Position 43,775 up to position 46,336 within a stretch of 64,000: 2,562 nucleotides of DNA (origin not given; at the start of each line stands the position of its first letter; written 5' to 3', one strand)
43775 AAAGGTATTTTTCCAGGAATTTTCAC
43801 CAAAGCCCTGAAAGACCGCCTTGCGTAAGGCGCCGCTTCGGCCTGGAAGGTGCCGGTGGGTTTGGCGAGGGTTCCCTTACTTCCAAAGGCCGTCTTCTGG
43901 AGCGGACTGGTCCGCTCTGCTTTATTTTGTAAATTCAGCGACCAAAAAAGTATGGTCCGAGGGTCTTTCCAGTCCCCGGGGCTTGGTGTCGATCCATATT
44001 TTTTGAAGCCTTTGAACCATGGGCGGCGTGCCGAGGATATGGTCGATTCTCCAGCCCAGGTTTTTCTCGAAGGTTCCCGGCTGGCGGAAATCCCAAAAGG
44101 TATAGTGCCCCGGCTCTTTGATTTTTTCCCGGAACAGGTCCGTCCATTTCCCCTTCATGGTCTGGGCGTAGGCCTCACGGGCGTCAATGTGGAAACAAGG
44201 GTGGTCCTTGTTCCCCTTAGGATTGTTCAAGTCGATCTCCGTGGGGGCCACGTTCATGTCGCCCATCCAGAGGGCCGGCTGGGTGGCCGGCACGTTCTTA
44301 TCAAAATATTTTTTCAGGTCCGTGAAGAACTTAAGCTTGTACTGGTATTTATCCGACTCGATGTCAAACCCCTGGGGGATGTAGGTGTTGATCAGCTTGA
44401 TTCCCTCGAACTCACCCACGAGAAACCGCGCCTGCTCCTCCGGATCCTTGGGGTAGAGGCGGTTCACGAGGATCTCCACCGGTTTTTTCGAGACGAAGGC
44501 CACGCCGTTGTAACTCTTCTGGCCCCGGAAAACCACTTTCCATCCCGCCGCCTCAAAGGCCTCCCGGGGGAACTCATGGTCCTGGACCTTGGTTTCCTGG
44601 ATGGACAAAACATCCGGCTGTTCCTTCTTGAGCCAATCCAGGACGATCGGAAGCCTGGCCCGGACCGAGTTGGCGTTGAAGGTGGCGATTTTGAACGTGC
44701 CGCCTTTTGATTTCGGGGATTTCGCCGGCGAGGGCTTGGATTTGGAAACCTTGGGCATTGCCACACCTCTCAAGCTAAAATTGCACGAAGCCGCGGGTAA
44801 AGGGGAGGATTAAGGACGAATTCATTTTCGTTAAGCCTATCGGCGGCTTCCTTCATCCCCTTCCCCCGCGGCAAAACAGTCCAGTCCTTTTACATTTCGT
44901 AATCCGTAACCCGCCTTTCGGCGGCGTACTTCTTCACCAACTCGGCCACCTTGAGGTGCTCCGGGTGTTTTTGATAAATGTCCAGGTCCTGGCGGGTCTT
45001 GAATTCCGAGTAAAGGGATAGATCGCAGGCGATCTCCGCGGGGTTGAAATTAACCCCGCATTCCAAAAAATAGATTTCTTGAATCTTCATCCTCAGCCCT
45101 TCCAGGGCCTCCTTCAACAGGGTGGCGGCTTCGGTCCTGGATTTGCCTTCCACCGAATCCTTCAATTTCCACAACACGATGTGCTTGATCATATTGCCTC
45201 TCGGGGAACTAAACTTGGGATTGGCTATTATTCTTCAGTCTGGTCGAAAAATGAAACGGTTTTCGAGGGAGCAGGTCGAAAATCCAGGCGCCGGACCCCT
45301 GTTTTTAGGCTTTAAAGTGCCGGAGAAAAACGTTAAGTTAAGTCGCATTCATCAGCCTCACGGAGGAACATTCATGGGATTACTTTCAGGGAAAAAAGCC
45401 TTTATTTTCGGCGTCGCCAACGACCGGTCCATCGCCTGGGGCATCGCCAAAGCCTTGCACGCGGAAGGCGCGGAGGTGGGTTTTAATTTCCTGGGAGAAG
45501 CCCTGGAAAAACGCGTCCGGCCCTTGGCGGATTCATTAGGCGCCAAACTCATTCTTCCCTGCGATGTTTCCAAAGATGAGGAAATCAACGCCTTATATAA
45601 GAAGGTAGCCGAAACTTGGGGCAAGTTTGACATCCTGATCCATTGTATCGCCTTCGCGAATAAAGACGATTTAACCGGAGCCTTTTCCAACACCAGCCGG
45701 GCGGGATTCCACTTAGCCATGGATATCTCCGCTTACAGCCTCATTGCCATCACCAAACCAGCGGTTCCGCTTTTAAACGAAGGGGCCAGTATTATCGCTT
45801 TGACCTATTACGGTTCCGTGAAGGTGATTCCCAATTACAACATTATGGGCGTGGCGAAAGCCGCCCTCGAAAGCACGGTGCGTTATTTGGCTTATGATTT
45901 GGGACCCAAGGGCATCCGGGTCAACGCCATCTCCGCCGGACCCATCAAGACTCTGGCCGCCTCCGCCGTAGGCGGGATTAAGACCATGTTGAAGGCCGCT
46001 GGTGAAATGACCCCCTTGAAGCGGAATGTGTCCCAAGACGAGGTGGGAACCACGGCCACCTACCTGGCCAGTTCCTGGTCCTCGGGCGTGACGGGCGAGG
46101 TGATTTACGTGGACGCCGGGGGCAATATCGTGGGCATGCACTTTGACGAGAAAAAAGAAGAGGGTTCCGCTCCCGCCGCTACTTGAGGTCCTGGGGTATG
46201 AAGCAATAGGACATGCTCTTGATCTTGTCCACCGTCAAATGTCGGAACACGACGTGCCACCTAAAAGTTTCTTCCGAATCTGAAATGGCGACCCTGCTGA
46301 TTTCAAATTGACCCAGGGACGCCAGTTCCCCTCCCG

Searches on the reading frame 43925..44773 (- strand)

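Call 61: search_protein_families(library=pfam, proteins=[window:43925-44773:-], max_evalue=0.001)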
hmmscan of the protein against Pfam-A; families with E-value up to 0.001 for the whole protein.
window:43925-44773:- (283 aa): 1 family
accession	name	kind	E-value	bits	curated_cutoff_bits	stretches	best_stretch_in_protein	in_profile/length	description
PF03372.29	Exo_endo_phos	-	4.6e-32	111.9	24.5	1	30-274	1-225/225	Endonuclease/Exonuclease/phosphatase family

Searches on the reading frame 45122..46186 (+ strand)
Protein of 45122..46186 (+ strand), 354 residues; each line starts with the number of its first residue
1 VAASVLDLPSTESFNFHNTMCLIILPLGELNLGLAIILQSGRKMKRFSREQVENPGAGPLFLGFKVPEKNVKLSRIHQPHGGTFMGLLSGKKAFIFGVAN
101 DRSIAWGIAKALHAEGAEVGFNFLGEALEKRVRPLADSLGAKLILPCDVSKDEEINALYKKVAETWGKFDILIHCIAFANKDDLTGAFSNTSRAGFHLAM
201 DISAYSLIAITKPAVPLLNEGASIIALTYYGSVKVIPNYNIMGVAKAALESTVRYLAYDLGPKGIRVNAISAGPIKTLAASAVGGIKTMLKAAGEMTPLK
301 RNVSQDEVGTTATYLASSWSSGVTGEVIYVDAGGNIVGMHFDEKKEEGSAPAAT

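Call 11: search_protein_families(library=pfam, proteins=[window:45122-46183:+], max_evalue=0.01)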
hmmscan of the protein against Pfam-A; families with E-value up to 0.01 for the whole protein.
window:45122-46183:+ (354 aa): 3 families
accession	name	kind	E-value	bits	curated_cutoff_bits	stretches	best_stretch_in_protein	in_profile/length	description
PF13561.12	adh_short_C2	-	2.2e-89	299.6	27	1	97-333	1-234/236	Enoyl-(Acyl carrier protein) reductase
PF00106.31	adh_short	-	2.1e-19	70.2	26.6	1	101-279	9-186/195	short chain dehydrogenase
PF23441.1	SDR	-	3.4e-08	33.6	27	1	146-332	67-253/258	SDR-like rossmann domain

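Call 30: find_encoding_contigs(protein=window:45122-46186:+, flank=10000, max_places=1)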
Protein window:45122-46186:+ (354 aa): no gene with exactly this product is on record in the collection.
